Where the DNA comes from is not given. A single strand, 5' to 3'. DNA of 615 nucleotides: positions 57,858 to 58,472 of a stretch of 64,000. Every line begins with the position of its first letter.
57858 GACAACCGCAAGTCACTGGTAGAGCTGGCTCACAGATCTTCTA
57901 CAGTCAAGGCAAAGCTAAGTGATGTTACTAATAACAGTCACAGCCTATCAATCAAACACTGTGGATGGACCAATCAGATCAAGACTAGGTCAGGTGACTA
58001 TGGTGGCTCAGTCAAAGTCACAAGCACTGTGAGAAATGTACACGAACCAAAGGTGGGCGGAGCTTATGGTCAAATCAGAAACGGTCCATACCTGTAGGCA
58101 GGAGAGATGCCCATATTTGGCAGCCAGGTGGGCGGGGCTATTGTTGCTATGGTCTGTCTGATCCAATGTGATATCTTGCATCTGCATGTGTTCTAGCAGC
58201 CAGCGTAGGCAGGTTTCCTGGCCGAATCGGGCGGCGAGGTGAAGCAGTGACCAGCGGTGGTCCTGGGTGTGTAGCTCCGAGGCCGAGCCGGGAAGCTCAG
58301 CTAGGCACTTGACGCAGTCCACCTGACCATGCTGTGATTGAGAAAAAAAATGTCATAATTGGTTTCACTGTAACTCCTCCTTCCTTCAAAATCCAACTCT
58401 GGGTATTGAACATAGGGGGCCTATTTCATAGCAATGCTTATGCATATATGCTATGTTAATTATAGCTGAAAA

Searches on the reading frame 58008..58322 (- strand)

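Call 36: search_protein_families(library=pfam, proteins=[window:58008-58322:-], max_evalue=0.01)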
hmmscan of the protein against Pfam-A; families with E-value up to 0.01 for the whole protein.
window:58008-58322:- (104 aa): 5 families
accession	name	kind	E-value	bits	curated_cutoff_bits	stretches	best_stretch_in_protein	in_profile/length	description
PF12796.13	Ank_2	-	5.9e-10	40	27.3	1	2-77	11-77/90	Ankyrin repeats (3 copies)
PF13637.12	Ank_4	-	7.4e-10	39.3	22.7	1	27-77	1-47/50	Ankyrin repeats (many copies)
PF00023.36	Ank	-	4.2e-08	33.5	21.1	1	24-45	3-24/33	Ankyrin repeat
PF13606.12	Ank_3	-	3.5e-07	30.4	22.3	1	23-45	2-24/30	Ankyrin repeat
PF13857.12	Ank_5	-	1.6e-05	25.6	27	0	55-78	11-34/56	Ankyrin repeats (many copies)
